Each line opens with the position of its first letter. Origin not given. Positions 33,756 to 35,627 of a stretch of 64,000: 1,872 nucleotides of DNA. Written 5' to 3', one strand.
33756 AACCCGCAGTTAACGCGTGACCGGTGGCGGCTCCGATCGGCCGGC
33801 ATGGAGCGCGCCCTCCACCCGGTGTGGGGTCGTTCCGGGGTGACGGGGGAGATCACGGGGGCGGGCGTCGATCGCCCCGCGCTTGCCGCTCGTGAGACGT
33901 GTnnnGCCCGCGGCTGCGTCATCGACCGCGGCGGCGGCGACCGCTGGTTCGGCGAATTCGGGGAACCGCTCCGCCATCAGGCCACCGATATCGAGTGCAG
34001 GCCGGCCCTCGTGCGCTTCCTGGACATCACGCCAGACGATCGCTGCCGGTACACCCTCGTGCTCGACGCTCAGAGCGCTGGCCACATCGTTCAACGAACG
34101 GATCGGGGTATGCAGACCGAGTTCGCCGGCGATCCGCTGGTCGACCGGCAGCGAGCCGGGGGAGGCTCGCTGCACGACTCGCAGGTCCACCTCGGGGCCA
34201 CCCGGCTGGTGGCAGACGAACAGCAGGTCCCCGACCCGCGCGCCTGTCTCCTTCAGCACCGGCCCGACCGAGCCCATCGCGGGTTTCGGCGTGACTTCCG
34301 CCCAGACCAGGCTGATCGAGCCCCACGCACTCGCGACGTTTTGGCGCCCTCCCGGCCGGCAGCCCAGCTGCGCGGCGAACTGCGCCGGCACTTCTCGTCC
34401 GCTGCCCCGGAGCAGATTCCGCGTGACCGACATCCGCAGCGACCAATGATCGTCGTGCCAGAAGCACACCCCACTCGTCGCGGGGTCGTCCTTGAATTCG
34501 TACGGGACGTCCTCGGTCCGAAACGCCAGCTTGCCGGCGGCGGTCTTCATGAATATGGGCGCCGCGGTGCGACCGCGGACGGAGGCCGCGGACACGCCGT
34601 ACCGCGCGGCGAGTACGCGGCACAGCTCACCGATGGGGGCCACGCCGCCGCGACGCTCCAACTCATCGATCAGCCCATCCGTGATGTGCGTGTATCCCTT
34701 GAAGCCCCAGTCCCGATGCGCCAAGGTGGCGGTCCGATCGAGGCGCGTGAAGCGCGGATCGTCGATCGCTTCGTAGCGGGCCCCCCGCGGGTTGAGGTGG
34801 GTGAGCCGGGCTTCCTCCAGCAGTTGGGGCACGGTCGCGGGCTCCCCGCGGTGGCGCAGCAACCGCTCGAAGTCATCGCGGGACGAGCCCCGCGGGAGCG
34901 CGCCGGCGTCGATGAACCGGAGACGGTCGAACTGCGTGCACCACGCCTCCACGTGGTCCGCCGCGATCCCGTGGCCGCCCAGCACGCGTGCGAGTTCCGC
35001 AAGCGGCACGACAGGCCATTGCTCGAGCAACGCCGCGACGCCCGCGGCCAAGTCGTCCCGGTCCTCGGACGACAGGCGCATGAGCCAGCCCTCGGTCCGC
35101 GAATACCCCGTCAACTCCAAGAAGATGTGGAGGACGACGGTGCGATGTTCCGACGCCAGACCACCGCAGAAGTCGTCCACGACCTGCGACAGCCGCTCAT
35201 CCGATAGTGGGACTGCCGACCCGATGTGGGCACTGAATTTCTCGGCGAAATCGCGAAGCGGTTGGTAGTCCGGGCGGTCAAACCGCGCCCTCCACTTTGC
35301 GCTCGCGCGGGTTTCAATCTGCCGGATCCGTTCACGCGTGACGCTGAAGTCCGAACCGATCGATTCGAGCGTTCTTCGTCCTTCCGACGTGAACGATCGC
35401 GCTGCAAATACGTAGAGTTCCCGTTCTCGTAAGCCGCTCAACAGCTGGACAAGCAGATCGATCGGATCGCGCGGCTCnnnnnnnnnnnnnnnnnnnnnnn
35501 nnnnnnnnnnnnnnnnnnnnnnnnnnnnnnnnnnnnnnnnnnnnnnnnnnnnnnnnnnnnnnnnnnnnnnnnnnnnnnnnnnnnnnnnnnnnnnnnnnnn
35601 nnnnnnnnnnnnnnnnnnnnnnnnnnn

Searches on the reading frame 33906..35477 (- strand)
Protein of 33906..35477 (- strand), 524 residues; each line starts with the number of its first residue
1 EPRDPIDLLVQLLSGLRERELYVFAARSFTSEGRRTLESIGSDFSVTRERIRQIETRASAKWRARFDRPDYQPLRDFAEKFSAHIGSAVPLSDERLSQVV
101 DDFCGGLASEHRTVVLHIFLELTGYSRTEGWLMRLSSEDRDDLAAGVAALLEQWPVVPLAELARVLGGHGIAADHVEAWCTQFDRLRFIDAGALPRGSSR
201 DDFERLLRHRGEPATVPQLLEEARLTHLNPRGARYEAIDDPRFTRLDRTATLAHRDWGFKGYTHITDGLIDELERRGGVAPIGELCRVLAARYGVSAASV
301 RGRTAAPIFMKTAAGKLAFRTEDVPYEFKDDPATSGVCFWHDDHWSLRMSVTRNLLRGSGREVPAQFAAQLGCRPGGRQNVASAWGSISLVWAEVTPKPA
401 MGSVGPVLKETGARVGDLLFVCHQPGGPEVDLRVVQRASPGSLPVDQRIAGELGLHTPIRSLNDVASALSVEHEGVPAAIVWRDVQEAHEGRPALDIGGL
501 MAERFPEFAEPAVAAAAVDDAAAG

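Call 45: find_homologous_proteins(query=A3, max_evalue=0.00001)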
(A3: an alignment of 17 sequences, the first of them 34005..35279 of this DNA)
Query A3 (17 sequences) (425 aa, profile of the alignment): 7 proteins with E <= 0.00001 among 8000 candidates.
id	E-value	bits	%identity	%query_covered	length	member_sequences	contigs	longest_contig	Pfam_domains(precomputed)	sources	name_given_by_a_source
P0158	4.7e-115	403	34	84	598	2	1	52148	PF04545.23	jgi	jgi:hypothetical protein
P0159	2.3e-111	391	28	95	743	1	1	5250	PF04545.23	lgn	-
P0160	4.0e-110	387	58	99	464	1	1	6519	-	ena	-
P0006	4.1e-92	327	71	84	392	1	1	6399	-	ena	-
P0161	4.0e-87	311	31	61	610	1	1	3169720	-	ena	-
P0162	9.0e-85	303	29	87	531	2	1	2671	PF04545.23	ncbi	-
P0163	1.9e-72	263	30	82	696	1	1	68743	PF04545.23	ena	-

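Call 46: search_solved_structures(query=A3, max_evalue=10, show_alignments=3)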
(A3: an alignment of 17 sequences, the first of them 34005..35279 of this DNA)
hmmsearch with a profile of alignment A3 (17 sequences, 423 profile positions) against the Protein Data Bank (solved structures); distinct sequences matched with E-value up to 10: 5.
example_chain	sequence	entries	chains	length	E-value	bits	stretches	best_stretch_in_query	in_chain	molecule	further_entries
2ma3_A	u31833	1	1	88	0.4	12.8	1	201-234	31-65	DNA replication initiator (Cdc21/Cdc54)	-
1dd4_C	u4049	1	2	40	0.77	11.9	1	200-231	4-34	50S RIBOSOMAL PROTEIN L7/L12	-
8x6g_E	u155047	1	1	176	0.92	11.6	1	131-193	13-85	Probable DNA-directed RNA polymerase subunit delta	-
1dd3_A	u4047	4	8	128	0.98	11.5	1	200-240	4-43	50S RIBOSOMAL PROTEIN L7/L12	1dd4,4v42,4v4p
4gj4_A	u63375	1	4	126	1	11.5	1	119-160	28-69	Soluble guanylyl cyclase alpha-1 subunit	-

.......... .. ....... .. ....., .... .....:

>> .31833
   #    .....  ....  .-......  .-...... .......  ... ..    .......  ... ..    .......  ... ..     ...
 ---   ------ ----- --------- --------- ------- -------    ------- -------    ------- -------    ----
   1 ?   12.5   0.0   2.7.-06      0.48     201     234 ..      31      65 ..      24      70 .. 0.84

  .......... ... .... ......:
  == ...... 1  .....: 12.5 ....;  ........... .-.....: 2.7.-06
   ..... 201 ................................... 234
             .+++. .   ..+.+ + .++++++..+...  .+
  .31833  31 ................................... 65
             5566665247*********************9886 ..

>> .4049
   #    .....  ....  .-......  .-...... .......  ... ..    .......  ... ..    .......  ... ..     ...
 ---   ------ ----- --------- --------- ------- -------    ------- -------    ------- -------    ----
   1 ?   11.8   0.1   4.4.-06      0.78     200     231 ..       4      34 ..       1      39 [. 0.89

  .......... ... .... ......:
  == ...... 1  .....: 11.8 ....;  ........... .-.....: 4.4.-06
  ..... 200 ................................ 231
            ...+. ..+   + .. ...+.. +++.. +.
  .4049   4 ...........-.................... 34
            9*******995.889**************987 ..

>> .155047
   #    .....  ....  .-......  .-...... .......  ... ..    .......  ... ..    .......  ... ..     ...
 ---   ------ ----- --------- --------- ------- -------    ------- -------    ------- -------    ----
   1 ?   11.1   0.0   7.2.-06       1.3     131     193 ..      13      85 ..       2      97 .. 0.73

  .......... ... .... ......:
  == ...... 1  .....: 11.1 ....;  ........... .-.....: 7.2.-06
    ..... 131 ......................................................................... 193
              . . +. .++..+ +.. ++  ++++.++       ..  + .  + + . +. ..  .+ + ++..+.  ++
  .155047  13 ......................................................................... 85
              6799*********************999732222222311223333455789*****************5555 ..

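Call 51: search_dna_similar(query=window:33906-35477:-, collection=plasmids, mode=protein, max_evalue=0.001, max_rows=30)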
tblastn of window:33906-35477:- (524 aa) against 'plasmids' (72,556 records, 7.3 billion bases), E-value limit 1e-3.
Records with a match: 20; places in all: 22; records where one place covers at least 80% of the query: 6.
Best place of each record, by identity: <60% 20.
By first word of the organism name: Mycolicibacterium 7; Mycobacterium 7; Microbacterium 2; Nonomuraea 1; Arthrobacter 1; Monoglobus 1; Deinococcus 1.
By predicted mobility (MOB-suite, as given by PLSDB): non-mobilizable 13; mobilizable 7.
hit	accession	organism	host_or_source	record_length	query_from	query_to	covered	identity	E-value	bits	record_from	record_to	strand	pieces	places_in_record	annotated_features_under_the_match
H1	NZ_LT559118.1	Nonomuraea gerenzanensis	-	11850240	7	461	87%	30.1%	9e-35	147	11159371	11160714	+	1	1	none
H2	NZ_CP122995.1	Mycolicibacterium aubagnense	wall sediment of Poderosa mine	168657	38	483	85%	26.9%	2e-19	100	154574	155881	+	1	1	hypothetical protein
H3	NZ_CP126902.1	Mycolicibacterium vanbaalenii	cell culture,soil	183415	1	480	92%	25.0%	1e-7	62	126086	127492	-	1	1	hypothetical protein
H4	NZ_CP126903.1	Mycolicibacterium vanbaalenii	cell culture,soil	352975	12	469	87%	25.9%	7e-12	76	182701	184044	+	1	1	hypothetical protein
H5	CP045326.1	Mycobacterium sp. THAF192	pure culture,Surface of a polyethylene ...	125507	71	472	77%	27.6%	4e-16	90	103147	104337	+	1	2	hypothetical protein (x2)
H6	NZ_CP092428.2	Mycolicibacterium rufum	-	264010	7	425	80%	25.8%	3e-11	74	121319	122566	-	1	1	hypothetical protein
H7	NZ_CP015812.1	Microbacterium chocolatum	cell culture,soil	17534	13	427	79%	25.7%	2e-9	68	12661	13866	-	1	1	sigma factor-like helix-turn-helix DNA-binding protein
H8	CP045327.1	Mycobacterium sp. THAF192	pure culture,Surface of a polyethylene ...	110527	57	480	81%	24.8%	1e-5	56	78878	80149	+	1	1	hypothetical protein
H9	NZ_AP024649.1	Arthrobacter sp. StoSoilB13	-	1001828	13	422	78%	24.9%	5e-15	86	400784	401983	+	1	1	none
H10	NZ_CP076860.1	Mycobacterium avium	Homo sapiens,sputum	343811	11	421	78%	24.6%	6e-16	89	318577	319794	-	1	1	hypothetical protein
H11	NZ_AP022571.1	Mycolicibacterium poriferae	-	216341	11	424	79%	24.3%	7e-11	73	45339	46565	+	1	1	hypothetical protein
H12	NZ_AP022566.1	Mycolicibacterium alvei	-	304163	11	435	81%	23.4%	3e-9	68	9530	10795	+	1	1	hypothetical protein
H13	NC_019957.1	Mycobacterium sp. JS623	-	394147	11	422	79%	23.0%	7e-11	73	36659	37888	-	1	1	hypothetical protein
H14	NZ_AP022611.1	Mycolicibacterium madagascariense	-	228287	57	424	70%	24.4%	4e-6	57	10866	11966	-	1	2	hypothetical protein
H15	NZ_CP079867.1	Mycobacterium sp. SMC-8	Homo sapiens,sputum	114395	57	422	70%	24.3%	2e-5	55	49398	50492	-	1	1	hypothetical protein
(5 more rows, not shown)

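Call 52: search_dna_similar(query=window:33906-35477:-, collection=phages, mode=protein, max_evalue=0.001, max_rows=20)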
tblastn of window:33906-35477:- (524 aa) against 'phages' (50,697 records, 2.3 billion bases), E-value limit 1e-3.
Records with a match: 6; places in all: 6; records where one place covers at least 80% of the query: 0.
Best place of each record, by identity: <60% 6.
By first word of the organism name: Bacteriophage 5; Microcystis 1.
By host as written in the record: - 5; Microcystis sp. SG03 1.
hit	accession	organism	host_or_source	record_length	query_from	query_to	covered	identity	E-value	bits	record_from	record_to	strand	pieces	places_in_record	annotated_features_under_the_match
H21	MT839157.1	Bacteriophage sp.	human fecal samples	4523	9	92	16%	41.4%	4e-4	49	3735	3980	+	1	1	record has no annotation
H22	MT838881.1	Bacteriophage sp.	human fecal samples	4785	11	86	15%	44.9%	1e-4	51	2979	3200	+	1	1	record has no annotation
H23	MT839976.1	Bacteriophage sp.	human fecal samples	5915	9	63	10%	53.6%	5e-5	52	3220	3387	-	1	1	record has no annotation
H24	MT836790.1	Bacteriophage sp.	human fecal samples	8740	9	63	10%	53.6%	6e-5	52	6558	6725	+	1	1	record has no annotation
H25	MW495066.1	Microcystis phage MaAM05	Microcystis sp. SG03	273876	9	63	10%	53.6%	8e-4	48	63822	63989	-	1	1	rpoD: RNA polymerase sigma factor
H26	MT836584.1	Bacteriophage sp.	human fecal samples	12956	11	63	10%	53.7%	5e-4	49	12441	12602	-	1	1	record has no annotation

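Call 53: get_annotated_region(hit=H7, flank=9000)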
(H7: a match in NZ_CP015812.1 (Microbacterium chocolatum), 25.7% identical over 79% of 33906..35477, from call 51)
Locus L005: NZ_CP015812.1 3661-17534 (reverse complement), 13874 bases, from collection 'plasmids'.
description: Microbacterium chocolatum strain SIT 101 plasmid 2, complete sequence
organism: Microbacterium chocolatum (NCBI taxid 84292)
taxonomy: Bacteria; Actinomycetota; Actinomycetes; Micrococcales; Microbacteriaceae; Microbacterium; Microbacterium chocolatum
host: -; source: cell culture,soil; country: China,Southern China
typing (MOB-suite, as given by PLSDB): non-mobilizable
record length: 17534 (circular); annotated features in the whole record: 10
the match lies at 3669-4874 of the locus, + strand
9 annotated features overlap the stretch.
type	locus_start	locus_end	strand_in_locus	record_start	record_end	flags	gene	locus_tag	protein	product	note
CDS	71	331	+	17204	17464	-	-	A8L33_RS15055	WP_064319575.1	hypothetical protein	-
CDS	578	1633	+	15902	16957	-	-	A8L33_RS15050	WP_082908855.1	UvrD-helicase domain-containing protein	-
CDS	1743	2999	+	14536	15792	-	-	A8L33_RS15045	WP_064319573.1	3'-5' exonuclease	-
CDS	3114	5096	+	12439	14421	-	-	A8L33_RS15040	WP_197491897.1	sigma factor-like helix-turn-helix DNA-binding protein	GO:0006352 - DNA-templated transcription initiation [Evidence IEA]; GO:0006355 - regulation of DNA-templated ...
CDS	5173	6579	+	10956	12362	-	-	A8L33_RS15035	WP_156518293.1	hypothetical protein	-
CDS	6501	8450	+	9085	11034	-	-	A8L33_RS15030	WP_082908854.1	DUF4011 domain-containing protein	-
CDS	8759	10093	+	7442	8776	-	-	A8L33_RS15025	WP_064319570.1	DEAD/DEAH box helicase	-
CDS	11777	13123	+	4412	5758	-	-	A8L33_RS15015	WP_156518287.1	hypothetical protein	-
CDS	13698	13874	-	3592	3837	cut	-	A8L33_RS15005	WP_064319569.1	hypothetical protein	-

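Call 54: get_annotated_region(hit=H2, flank=8000)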
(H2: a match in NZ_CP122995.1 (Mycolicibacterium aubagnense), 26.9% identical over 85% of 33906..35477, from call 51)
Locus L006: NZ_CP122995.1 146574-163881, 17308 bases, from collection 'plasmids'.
description: Mycolicibacterium aubagnense strain HPB1.1 plasmid unnamed1, complete sequence
organism: Mycolicibacterium aubagnense (NCBI taxid 319707)
taxonomy: Bacteria; Actinomycetota; Actinomycetes; Mycobacteriales; Mycobacteriaceae; Mycolicibacterium; Mycolicibacterium aubagnense
host: -; source: wall sediment of Poderosa mine; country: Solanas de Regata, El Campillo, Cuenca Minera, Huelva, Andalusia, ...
typing (MOB-suite, as given by PLSDB): non-mobilizable
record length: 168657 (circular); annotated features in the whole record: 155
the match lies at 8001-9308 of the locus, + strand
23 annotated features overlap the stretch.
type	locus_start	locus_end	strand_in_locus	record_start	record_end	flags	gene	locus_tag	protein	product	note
CDS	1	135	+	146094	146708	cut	-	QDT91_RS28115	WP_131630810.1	hypothetical protein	-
CDS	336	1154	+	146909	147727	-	-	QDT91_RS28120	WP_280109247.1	hypothetical protein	-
CDS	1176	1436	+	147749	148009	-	-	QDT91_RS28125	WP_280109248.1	hypothetical protein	-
CDS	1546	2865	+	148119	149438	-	-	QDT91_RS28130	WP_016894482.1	IS256 family transposase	-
CDS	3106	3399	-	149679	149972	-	-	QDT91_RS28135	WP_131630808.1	hypothetical protein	-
CDS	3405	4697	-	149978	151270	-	-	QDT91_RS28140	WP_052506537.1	PPE domain-containing protein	-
CDS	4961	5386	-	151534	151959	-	-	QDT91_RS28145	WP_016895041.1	PIN domain-containing protein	-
CDS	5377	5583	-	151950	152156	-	-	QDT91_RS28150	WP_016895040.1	hypothetical protein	-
CDS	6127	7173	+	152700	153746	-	-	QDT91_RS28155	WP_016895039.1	hypothetical protein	-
CDS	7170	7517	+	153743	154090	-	-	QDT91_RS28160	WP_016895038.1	hypothetical protein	-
CDS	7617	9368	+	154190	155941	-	-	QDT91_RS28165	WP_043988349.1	hypothetical protein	-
CDS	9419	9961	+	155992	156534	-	-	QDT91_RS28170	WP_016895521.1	hypothetical protein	-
CDS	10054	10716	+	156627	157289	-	-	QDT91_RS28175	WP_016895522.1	hypothetical protein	-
CDS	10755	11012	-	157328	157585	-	-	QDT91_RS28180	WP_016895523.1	helix-turn-helix transcriptional regulator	-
CDS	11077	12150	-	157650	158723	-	-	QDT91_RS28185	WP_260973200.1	hypothetical protein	-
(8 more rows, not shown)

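Call 55: predict_structure(alignment_id=A4)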
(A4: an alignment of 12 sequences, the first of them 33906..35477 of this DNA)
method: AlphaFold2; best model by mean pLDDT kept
length: 524 residues; sequences in the alignment: 12
mean_pLDDT: 87.1   pTM: 0.52
mean pLDDT of the five models: 87.1, 86.2, 85.3, 84.7, 84.7
residues with pLDDT >= 90: 266; 70-90: 221; 50-70: 28; < 50: 9
segments of 3 or more residues with pLDDT < 50: 512-517
pLDDT, mean of each block of 10 residues (from residue 1): 85 92 84 81 94 94 92 92 92 88 87 90 89 92 95 95 95 93 93 93 95 92 93 88 79 78 76 93 93 81 92 93 84 82 87 81 89 89 88 88 87 90 83 78 83 87 89 88 89 84 81 48 49
secondary structure, 60 per line:
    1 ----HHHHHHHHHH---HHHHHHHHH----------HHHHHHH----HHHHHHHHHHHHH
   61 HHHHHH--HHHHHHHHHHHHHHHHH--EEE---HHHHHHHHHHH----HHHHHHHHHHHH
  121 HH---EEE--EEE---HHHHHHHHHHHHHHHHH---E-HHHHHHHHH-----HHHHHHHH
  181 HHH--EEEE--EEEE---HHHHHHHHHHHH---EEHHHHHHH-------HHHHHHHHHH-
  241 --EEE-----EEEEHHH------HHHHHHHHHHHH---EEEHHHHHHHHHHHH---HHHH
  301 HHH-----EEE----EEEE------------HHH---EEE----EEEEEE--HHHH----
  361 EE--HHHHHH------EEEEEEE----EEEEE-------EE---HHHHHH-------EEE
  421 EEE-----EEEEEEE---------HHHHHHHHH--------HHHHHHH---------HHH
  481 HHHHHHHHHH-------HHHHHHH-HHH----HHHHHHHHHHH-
elements in order: H5-14 H18-26 H37-43 H48-66 H69-85 E88-90 H94-104 H109-122 E126-128 E131-133 H137-153 H159-167 H173-183 E186-189 E192-195 H199-210 H216-222 H230-239 E243-245 E251-254 H264-275 E279-281 H282-293 H297-303 E309-311 E316-319 E338-340 E345-350 H353-356 H365-370 E377-383 E388-392 H405-410 E418-423 E429-435 H445-453 H462-468 H478-490 H498-504 H513-523

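Call 57: find_encoding_contigs(protein=P0158, flank=10000, max_places=3)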
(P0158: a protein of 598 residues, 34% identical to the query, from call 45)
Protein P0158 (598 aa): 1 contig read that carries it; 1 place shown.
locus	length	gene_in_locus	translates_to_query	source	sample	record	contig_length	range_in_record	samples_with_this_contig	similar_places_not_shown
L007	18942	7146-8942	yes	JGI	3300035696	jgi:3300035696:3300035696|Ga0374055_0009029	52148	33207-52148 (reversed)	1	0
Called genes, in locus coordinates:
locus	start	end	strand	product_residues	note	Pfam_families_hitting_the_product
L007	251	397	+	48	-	-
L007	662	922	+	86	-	-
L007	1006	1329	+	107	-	PF14025:DUF4241 (faint)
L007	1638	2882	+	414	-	PF12307:DUF3631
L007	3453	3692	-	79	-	-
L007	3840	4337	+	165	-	-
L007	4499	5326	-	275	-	-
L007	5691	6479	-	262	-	PF22552:TY-Chap3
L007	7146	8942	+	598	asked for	PF04545:Sigma70_r4 (weak)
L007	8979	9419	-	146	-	-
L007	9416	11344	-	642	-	-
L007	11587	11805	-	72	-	-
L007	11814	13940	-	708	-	PF00270:DEAD, PF04851:ResIII, PF00271:Helicase_C (weak)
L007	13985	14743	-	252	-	-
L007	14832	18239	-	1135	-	-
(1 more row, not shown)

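Call 58: find_encoding_contigs(protein=P0161, flank=10000, max_places=3)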
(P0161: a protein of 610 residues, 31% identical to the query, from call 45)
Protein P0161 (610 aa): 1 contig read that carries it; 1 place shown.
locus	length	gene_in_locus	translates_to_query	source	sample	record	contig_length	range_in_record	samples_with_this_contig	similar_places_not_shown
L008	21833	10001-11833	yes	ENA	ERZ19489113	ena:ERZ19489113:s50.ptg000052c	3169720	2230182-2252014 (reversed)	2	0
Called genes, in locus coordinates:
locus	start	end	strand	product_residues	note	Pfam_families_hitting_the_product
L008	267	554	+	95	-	-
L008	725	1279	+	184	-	PF00072:Response_reg, PF03861:ANTAR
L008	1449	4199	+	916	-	PF02739:5_3_exonuc_N, PF01367:5_3_exonuc, PF00476:DNA_pol_A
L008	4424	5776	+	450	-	PF00575:S1, PF23459:S1_RRP5 (weak)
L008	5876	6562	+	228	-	PF01121:CoaE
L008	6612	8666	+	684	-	PF04851:ResIII (weak), PF00270:DEAD (faint), PF17757:UvrB_inter, PF27431:UvrB_3rd, PF00271:Helicase_C, PF12344:UvrB, PF02151:UVR (weak)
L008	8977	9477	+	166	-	-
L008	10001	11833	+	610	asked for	-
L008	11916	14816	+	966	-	PF00005:ABC_tran (faint), PF02463:SMC_N (faint), PF03193:RsgA_GTPase (faint), PF13191:AAA_16 (faint), PF13555:AAA_29 (faint), PF20703:nSTAND1 (faint), PF17760:UvrA_inter, PF17755:UvrA_DNA-bind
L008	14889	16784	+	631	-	PF01541:GIY-YIG (weak), PF27096:UvrC_M, PF02151:UVR, PF22920:UvrC_RNaseH, PF08459:UvrC_RNaseH_dom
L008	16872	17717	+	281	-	PF03668:RapZ-like_N, PF22740:PapZ_C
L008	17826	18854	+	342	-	PF00044:Gp_dh_N, PF02800:Gp_dh_C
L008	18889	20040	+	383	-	PF00162:PGK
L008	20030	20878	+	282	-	PF00121:TIM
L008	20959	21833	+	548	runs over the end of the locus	PF06253:MTTB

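Call 66: find_encoding_contigs(protein=P0163, flank=10000, max_places=3)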
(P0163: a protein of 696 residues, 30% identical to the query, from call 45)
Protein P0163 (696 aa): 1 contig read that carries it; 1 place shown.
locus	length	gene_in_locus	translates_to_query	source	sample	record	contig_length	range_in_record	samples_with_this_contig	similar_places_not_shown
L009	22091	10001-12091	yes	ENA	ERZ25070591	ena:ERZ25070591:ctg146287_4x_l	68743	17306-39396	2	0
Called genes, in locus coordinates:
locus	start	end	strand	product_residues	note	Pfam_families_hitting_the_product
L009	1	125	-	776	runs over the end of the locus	PF03030:H_PPase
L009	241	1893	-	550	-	-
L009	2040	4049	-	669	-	-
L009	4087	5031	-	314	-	PF00005:ABC_tran, PF13304:AAA_21 (faint)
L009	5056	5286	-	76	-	PF01165:Ribosomal_S21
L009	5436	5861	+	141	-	PF13279:4HBT_2, PF03061:4HBT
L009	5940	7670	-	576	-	PF02463:SMC_N, PF13476:AAA_23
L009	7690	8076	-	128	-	PF01588:tRNA_bind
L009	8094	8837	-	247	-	PF00535:Glycos_transf_2, PF13641:Glyco_tranf_2_3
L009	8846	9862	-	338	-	PF01263:Aldose_epim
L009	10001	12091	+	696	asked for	PF04545:Sigma70_r4 (weak)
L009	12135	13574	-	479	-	PF13638:PIN_4, PF02562:PhoH, PF13245:AAA_19 (faint), PF13604:AAA_30 (faint)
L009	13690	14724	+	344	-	PF20511:PMI_typeI_cat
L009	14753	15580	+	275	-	PF01479:S4, PF00849:PseudoU_synth_2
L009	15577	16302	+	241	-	-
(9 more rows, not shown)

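Call 67: get_annotated_region(hit=H10, flank=8000)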
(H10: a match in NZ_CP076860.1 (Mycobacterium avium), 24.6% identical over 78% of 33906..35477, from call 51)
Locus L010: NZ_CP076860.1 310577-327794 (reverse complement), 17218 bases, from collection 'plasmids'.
description: Mycobacterium avium subsp. hominissuis strain OCU901s_S2_2s plasmid pS2b, complete sequence
organism: Mycobacterium avium (NCBI taxid 439334)
taxonomy: Bacteria; Actinomycetota; Actinomycetes; Mycobacteriales; Mycobacteriaceae; Mycobacterium; Mycobacterium avium
host: -; source: Homo sapiens,sputum; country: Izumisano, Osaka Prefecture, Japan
typing (MOB-suite, as given by PLSDB): mobilizable; relaxase MOBP
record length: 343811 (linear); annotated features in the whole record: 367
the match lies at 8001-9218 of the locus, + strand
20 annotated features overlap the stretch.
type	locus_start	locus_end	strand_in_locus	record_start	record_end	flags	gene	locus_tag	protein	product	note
CDS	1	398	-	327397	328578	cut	-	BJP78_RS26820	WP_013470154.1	tyrosine-type recombinase/integrase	GO:0015074 - DNA integration [Evidence IEA]; GO:0006310 - DNA recombination [Evidence IEA]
CDS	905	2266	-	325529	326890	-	-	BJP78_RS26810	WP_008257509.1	DDE-type integrase/transposase/recombinase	-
CDS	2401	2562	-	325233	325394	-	-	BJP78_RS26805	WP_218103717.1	hypothetical protein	-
CDS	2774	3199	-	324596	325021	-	-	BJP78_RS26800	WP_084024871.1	hypothetical protein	-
CDS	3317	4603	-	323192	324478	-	-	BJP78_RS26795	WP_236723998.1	hypothetical protein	-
CDS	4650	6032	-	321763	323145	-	-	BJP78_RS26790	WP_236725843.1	neutral zinc metallopeptidase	-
CDS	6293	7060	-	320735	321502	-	-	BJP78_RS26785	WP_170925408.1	sensor domain-containing protein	-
CDS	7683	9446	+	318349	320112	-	-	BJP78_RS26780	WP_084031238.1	hypothetical protein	-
CDS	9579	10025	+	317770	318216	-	-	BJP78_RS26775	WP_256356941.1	lipoprotein LpqH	-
CDS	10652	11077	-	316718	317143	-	-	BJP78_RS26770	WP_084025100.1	NUDIX hydrolase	-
CDS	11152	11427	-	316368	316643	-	-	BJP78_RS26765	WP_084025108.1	hypothetical protein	-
CDS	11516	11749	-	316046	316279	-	-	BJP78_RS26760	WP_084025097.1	hypothetical protein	-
CDS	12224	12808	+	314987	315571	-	-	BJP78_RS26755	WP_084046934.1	IS607 family transposase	-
CDS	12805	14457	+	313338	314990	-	tnpB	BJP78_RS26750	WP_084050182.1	IS607 family element RNA-guided endonuclease TnpB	-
CDS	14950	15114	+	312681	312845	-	-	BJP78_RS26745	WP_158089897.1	hypothetical protein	-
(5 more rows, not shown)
